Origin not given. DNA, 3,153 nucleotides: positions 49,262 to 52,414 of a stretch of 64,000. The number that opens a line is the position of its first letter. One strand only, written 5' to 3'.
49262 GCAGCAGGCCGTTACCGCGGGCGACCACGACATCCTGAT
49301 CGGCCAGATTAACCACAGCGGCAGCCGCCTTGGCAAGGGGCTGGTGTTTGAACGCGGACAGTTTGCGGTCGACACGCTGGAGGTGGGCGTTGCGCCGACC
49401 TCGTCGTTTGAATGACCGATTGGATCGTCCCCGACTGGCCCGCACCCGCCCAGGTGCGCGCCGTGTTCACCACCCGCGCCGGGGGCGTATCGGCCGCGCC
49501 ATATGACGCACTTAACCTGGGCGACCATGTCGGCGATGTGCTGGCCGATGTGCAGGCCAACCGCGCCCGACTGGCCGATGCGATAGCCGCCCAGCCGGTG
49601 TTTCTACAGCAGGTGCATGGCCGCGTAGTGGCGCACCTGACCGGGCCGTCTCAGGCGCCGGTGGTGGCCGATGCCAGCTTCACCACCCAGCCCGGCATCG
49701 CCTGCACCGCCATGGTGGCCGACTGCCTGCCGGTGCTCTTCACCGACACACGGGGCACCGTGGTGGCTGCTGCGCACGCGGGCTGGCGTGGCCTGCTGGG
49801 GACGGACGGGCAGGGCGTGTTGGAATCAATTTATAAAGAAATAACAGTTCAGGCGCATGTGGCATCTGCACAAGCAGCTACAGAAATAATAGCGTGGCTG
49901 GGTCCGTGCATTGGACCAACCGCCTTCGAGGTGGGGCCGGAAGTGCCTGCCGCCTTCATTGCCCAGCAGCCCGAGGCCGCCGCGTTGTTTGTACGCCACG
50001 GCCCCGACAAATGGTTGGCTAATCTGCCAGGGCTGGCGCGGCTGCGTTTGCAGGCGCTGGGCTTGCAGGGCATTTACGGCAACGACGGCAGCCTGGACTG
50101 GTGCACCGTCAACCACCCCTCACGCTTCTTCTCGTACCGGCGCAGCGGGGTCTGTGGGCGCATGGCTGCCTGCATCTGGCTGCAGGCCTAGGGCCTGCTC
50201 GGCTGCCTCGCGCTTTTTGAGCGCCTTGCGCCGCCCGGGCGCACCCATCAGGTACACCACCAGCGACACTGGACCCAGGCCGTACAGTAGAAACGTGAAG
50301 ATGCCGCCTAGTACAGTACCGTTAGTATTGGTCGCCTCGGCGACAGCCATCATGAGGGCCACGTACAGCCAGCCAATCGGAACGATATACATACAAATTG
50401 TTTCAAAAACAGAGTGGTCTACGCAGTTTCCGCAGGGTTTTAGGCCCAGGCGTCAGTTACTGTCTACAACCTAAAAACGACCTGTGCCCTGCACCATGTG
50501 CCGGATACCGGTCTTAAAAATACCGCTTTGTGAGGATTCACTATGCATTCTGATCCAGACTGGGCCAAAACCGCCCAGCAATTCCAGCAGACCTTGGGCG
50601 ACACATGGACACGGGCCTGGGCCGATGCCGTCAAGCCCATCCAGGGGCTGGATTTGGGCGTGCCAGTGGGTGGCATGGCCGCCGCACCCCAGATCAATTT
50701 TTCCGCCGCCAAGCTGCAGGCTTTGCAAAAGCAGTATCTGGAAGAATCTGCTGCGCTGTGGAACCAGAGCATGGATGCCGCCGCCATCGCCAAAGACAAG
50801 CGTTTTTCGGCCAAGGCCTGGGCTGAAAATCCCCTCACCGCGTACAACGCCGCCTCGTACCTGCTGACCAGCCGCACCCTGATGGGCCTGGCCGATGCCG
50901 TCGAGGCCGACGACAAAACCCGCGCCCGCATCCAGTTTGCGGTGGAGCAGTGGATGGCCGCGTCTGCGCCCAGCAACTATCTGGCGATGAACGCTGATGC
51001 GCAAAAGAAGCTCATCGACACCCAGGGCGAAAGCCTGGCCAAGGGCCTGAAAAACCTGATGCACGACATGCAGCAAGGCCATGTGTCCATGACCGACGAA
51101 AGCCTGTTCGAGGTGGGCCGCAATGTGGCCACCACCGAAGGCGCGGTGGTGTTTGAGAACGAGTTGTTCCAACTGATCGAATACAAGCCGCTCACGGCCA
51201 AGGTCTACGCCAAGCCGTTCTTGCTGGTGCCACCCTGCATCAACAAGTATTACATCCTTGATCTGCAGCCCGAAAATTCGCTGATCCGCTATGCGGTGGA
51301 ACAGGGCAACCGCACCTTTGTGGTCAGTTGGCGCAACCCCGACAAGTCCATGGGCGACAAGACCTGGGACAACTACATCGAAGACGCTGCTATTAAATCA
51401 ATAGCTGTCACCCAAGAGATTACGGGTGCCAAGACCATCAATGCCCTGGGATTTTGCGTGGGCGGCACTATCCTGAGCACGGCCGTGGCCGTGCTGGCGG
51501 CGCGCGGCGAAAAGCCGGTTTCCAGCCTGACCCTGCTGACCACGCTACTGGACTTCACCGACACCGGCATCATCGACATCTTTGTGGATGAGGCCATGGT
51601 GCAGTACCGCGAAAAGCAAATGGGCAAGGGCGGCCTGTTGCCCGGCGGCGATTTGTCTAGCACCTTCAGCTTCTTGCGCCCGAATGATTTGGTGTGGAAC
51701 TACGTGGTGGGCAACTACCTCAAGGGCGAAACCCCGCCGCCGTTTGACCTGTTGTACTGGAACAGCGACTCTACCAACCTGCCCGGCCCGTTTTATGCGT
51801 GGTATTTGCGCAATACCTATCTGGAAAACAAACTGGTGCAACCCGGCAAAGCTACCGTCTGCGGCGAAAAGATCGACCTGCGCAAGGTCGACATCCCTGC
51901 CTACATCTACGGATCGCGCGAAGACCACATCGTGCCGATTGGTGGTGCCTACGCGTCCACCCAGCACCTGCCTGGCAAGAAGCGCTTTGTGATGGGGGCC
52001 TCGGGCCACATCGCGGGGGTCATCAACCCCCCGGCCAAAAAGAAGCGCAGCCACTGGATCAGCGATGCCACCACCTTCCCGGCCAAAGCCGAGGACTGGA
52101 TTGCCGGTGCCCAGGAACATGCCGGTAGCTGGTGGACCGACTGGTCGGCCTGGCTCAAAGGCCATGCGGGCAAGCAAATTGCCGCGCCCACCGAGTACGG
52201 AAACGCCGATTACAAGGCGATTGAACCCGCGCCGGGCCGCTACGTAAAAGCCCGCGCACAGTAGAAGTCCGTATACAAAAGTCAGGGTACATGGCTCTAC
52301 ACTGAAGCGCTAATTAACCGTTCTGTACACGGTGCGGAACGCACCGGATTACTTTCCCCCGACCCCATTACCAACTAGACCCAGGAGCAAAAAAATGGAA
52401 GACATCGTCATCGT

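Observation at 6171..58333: Dispersed ~65-bp AT-rich imperfect-palindrome repeat family, about one copy per 5 kb, half of them inside genes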

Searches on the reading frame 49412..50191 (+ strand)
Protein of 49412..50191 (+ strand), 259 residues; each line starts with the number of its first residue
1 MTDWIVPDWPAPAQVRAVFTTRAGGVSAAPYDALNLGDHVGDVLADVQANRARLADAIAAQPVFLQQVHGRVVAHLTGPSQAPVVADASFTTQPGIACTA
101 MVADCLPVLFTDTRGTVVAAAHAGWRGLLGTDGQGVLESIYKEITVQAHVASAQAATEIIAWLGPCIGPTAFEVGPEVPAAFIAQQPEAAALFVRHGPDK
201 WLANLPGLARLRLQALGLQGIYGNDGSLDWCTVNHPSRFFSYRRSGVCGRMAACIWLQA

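Call 11: search_protein_families(library=pfam, proteins=[window:49412-50191:+])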
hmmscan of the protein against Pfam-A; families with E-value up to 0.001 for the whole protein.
window:49412-50191:+ (259 aa): 1 family
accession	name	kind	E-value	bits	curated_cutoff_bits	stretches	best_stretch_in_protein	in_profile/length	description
PF02578.20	Cu-oxidase_4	-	1.8e-68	231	22.9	1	20-256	1-238/238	Multi-copper polyphenol oxidoreductase laccase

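Call 13: search_solved_structures(query=window:49412-50191:+, show_alignments=3)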
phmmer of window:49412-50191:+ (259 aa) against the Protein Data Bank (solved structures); distinct sequences matched with E-value up to 0.001: 11.
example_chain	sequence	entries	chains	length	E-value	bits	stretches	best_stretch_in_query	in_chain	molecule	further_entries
1rw0_A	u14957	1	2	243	3.2e-67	230.3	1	4-257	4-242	conserved hypothetical protein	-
1z9t_A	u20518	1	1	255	1.1e-65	225.3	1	2-257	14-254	Hypothetical UPF0124 protein yfiH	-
1u05_A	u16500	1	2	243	1.9e-65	224.4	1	2-257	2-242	orf, conserved hypothetical protein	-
1xaf_A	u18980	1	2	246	2e-65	224.4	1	2-257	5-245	orf, conserved hypothetical protein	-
7f3v_A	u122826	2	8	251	1.6e-64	221.4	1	2-257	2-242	Purine nucleoside phosphorylase YfiH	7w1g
1rv9_A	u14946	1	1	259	4.4e-56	193.8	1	4-258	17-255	conserved hypothetical protein NMB0706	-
1xfj_A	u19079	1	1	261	3.6e-30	108.8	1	15-258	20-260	conserved hypothetical protein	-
6t0y_A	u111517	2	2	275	3.5e-23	85.9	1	9-255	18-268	Polyphenol oxidase | YlmD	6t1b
1t8h_A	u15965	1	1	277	3.6e-23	85.9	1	9-255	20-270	YlmD protein sequence homologue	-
7fbg_A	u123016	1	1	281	1.7e-17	67.3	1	8-255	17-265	Purine nucleoside phosphorylase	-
6dzd_A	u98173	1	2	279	2.9e-17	66.5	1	12-257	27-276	hypothetical protein YfiH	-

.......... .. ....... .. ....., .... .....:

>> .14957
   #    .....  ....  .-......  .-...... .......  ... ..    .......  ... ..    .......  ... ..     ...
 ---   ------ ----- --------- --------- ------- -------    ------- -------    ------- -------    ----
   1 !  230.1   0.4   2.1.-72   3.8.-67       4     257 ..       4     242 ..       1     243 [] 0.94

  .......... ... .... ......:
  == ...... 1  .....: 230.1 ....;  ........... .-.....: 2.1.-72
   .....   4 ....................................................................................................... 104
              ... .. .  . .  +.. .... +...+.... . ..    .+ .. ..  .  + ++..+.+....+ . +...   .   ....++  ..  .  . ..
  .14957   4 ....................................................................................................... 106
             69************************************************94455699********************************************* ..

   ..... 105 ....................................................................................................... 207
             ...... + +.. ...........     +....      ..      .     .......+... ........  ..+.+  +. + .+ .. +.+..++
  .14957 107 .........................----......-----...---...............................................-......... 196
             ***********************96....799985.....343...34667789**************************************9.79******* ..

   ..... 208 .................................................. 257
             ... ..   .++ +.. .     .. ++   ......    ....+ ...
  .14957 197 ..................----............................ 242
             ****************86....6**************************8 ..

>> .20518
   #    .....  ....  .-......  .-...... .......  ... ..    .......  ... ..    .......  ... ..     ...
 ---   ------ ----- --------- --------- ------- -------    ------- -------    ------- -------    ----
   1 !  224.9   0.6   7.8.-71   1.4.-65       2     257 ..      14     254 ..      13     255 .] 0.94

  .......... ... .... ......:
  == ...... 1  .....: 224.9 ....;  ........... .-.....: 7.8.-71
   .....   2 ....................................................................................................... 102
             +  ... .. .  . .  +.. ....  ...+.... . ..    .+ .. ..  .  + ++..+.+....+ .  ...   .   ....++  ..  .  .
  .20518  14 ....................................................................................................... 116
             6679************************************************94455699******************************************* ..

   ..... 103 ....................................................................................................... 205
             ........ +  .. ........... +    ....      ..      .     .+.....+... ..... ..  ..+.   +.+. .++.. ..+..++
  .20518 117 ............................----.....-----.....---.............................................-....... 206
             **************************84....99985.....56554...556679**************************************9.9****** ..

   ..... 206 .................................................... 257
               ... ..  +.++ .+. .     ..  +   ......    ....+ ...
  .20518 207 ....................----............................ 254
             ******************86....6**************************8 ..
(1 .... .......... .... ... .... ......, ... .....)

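Call 14: find_homologous_proteins(query=window:49412-50191:+, max_evalue=1e-40)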
Query window:49412-50191:+ (259 aa): 7963 proteins with E <= 1e-40 among 8000 candidates; the best 120 are listed.
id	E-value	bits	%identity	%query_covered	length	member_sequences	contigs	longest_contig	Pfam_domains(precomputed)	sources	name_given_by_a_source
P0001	1.6e-170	584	100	100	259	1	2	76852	PF02578.21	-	-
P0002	5.5e-153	526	90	100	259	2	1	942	PF02578.21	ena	-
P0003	5.1e-152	523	90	100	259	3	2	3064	PF02578.21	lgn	-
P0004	1.7e-150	518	89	100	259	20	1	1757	PF02578.21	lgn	-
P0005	8.5e-150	516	89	100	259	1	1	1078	PF02578.21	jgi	jgi:YfiH family protein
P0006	1.5e-149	515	87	100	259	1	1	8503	PF02578.21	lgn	-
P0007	2.7e-149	514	88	100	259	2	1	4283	PF02578.21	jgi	jgi:YfiH family protein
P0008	5.4e-149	513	89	100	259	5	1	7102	PF02578.21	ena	-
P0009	9.7e-149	512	88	99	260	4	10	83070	PF02578.21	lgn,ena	-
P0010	2.2e-147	508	88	100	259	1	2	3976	PF02578.21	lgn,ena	-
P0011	4.2e-147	507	87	99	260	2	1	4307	PF02578.21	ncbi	-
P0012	3.3e-146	504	86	100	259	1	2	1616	PF02578.21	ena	-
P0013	5.1e-146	503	86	100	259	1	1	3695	PF02578.21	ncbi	-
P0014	1.3e-145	502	85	100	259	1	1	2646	PF02578.21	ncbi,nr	ncbi:MAG: peptidoglycan editing factor PgeF [Ferruginibacter sp.]|nr:peptidoglycan editing factor Pg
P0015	1.6e-145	502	86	100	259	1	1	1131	PF02578.21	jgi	jgi:YfiH family protein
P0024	1.1e-127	443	79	98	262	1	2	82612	PF02578.21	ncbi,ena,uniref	ncbi:peptidoglycan editing factor PgeF [Rhodoferax sp.]|uniref:peptidoglycan editing factor PgeF n=1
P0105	4.8e-98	346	64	98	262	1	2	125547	PF02578.21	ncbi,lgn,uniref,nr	ncbi:peptidoglycan editing factor PgeF [Rhodoferax ferrireducens]|uniref:peptidoglycan editing facto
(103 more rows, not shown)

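Call 16: find_encoding_contigs(protein=P0024, flank=10000, max_places=2)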
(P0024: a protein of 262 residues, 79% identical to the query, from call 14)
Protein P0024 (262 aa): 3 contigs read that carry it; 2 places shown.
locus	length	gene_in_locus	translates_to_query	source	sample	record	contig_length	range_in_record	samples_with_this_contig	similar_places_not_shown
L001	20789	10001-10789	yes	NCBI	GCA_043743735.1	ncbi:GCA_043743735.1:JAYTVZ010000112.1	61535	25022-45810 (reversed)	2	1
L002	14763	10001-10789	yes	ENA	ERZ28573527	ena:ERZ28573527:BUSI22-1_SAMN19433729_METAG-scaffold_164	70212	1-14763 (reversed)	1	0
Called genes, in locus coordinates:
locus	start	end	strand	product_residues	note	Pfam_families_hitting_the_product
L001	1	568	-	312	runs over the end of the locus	PF02421:FeoB_N (faint), PF01926:MMR_HSR1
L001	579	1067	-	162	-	PF13404:HTH_AsnC-type, PF13412:HTH_24, PF01037:AsnC_trans_reg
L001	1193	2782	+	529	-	PF00266:Aminotran_5, PF00581:Rhodanese (faint)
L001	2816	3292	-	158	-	PF13441:Gly-zipper_YMGG (weak), PF05433:Rick_17kDa_Anti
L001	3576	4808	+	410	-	PF00083:Sugar_tr, PF07690:MFS_1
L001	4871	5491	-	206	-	PF03886:ABC_trans_aux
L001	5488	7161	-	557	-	PF02470:MlaD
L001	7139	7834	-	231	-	PF04403:PqiA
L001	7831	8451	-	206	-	PF04403:PqiA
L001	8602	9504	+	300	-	PF00248:Aldo_ket_red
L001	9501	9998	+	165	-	PF01613:Flavin_Reduct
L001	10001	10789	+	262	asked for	PF02578:Cu-oxidase_4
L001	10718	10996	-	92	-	-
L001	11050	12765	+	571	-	PF07167:PhaC_N, PF00561:Abhydrolase_1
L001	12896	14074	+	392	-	PF00108:Thiolase_N, PF02803:Thiolase_C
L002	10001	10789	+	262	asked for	PF02578:Cu-oxidase_4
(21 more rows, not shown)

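Call 17: find_encoding_contigs(protein=P0105, flank=10000, max_places=2)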
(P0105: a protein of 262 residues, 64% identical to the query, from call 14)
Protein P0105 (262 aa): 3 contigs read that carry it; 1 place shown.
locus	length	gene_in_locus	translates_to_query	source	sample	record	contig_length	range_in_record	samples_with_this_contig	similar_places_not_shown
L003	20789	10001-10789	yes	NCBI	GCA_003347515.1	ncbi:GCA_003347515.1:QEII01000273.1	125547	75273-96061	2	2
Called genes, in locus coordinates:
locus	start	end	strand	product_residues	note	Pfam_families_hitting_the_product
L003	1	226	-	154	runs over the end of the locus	PF07452:CHRD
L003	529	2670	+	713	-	PF00270:DEAD (faint), PF06733:DEAD_2 (weak), PF13307:Helicase_C_2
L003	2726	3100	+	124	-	-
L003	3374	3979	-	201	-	PF12787:EcsC (weak)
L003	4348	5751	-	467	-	PF00929:RNase_T, PF27096:UvrC_M, PF27115:Cho_C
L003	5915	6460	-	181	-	PF14803:Zn_ribbon_Nudix, PF00293:NUDIX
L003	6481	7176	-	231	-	PF01557:FAA_hydrolase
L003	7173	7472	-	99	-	PF03992:ABM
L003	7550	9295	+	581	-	PF02624:YcaO, PF18381:YcaO_C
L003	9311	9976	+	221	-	PF02798:GST_N, PF13417:GST_N_3, PF13409:GST_N_2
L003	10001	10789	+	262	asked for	PF02578:Cu-oxidase_4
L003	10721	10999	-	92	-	-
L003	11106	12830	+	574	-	PF07167:PhaC_N, PF00561:Abhydrolase_1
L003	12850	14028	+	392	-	PF00108:Thiolase_N, PF00109:ketoacyl-synt (weak), PF02803:Thiolase_C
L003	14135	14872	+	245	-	PF00106:adh_short, PF08659:KR, PF13561:adh_short_C2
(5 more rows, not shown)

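Call 18: find_encoding_contigs(protein=P0009, flank=10000, max_places=2)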
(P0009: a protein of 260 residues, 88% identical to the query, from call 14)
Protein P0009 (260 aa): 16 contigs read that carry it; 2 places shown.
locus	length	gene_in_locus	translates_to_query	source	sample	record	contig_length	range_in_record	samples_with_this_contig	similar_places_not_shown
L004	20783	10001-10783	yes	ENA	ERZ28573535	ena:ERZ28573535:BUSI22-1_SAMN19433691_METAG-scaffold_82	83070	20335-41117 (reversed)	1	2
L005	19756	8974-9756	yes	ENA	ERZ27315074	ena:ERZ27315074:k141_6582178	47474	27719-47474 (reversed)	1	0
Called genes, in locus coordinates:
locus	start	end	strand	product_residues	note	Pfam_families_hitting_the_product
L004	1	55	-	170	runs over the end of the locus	-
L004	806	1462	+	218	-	-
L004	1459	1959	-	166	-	PF13404:HTH_AsnC-type, PF13412:HTH_24, PF01037:AsnC_trans_reg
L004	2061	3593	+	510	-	PF00266:Aminotran_5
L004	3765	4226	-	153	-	PF05433:Rick_17kDa_Anti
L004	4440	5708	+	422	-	PF00083:Sugar_tr, PF07690:MFS_1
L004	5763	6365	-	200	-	PF03886:ABC_trans_aux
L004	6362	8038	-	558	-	PF02470:MlaD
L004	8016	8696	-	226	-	PF04403:PqiA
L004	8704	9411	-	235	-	PF04403:PqiA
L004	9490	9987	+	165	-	PF01613:Flavin_Reduct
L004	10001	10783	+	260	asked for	PF02578:Cu-oxidase_4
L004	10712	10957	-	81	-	-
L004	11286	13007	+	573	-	PF07167:PhaC_N, PF00561:Abhydrolase_1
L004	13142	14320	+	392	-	PF00108:Thiolase_N, PF02803:Thiolase_C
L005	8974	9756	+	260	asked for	PF02578:Cu-oxidase_4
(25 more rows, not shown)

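Call 24: find_related_loci(query=A1, collection=genome_contigs, flank=10000)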
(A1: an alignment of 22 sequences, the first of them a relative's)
Query A1 (259 aa) in genome_contigs; peptide patterns used: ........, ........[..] (x = any residue, [..] = any of these).
599 stretches matched a pattern (row limit reached: there are more); 595 encode a relative of the query (tblastn E <= 1e-3); the best 80 are kept; 80 distinct loci.
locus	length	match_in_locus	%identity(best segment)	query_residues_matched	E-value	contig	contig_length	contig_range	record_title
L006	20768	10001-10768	75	2-257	8e-126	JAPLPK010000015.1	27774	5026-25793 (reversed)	MAG: Burkholderiales bacterium isolate LacPavin_0419_WC70S_MAG_62_11 LacPavin_0419_WC70S_scaffold_373130, whole genome s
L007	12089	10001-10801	62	3-257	6e-103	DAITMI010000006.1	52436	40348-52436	MAG TPA_asm: Rhodoferax sp. isolate CTOTU7578 NODE_17_length_52436_cov_9.933716, whole genome shotgun sequence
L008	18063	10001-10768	63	3-258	5e-102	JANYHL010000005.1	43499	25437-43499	MAG: Gammaproteobacteria bacterium isolate GL140_1_metabinner_46 GL140_1_k141_899119, whole genome shotgun sequence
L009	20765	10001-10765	63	3-257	1e-100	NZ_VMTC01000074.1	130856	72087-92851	MAG: Rhodoferax sp. isolate S3_26 k141_64522, whole genome shotgun sequence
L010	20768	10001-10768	63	3-258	1e-99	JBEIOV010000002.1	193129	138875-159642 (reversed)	MAG: Hylemonella sp. isolate Sample-106-S6-bin-26 Sample_106_S6-bin_26-k141_769675, whole genome shotgun sequence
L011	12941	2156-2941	62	3-256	2e-99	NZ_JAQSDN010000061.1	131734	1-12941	MAG: Polaromonas sp. isolate D1-2020 MAG014 NODE_70_length_131734_cov_11.322504, whole genome shotgun sequence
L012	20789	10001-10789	62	3-257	6e-99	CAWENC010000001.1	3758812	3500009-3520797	MAG: uncultured beta proteobacterium isolate MFD02832.bin.1.115 genome assembly, contig: contig_3885, whole genome shotg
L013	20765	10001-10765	64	3-257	9e-99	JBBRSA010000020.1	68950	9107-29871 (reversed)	MAG: Burkholderiales bacterium isolate La2_maxbin2.417 La2_maxbin2.417_K_343009L68950_cov_105.1674, whole genome shotgun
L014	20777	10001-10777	61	3-257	5e-98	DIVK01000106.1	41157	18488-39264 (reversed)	MAG TPA_asm: Rhodoferax sp. UBA6134 UBA6134_contig_10445, whole genome shotgun sequence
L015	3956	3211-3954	65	4-251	7e-99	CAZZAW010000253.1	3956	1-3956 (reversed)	MAG TPA_asm: uncultured Ramlibacter sp. isolate binchicken_co319_186 genome assembly, contig: NODE_24873_length_3956_cov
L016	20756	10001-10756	63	1-257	5e-98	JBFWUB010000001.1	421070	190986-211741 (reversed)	MAG: Ramlibacter sp. isolate CA_2019_TPBF_60 NODE_179_length_421070_cov_15.534989_TPBF, whole genome shotgun sequence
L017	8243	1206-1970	60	3-257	2e-97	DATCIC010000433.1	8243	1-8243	MAG TPA_asm: Rhodoferax sp. isolate SMAG_U7849 k141_58406, whole genome shotgun sequence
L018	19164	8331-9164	59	2-258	3e-97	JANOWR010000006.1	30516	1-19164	MAG: Polaromonas sp. isolate VAR_35_metabat_389 VAR_35_k141_4673585, whole genome shotgun sequence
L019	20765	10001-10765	60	4-258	2e-96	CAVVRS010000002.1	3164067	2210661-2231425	MAG: uncultured beta proteobacterium isolate MFD02832.bin.1.23 genome assembly, contig: contig_4344, whole genome shotgu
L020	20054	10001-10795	60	3-256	3e-96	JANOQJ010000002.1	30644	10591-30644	MAG: Comamonadaceae bacterium isolate VAR_4_metabat_352 VAR_4_k141_3736625, whole genome shotgun sequence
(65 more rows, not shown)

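Call 83: predict_structure(alignment_id=A1)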
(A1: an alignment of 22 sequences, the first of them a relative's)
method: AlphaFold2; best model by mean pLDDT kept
length: 259 residues; sequences in the alignment: 22
mean_pLDDT: 82.6   pTM: 0.86
mean pLDDT of the five models: 82.6, 80.4, 76.7, 71.0, 69.5
residues with pLDDT >= 90: 116; 70-90: 94; 50-70: 40; < 50: 9
segments of 3 or more residues with pLDDT < 50: 23-25
pLDDT, mean of each block of 10 residues (from residue 1): 73 92 59 71 83 92 86 90 89 95 86 94 84 85 83 67 80 88 92 92 91 91 83 56 57 91
secondary structure, 60 per line:
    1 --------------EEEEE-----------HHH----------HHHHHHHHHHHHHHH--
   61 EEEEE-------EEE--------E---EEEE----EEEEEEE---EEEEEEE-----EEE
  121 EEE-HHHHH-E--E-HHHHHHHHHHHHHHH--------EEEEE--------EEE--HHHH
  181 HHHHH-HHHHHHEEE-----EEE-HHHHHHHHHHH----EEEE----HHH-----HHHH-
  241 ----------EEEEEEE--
elements in order: E15-19 H44-58 E61-65 E73-75 E88-91 E96-102 E106-112 E118-123 H125-129 H136-150 E159-163 E172-174 H177-185 H187-192 E193-195 E201-203 H205-215 E220-223 H236-239 E251-257

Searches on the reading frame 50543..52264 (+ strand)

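Call 11: search_protein_families(library=pfam, proteins=[window:50543-52264:+])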
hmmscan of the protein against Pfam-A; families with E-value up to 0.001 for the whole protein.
window:50543-52264:+ (573 aa): 3 families
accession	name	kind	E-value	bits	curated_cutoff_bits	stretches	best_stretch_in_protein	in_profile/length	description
PF07167.19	PhaC_N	-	5.3e-64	215.5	23.7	1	84-251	1-173/173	Poly-beta-hydroxybutyrate polymerase (PhaC) N-terminus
PF00561.26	Abhydrolase_1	-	2.7e-27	96.4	25.8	1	228-492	4-241/245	alpha/beta hydrolase fold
PF11339.14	DUF3141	-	0.00024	20.3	29.7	1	364-469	210-317/582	Protein of unknown function (DUF3141)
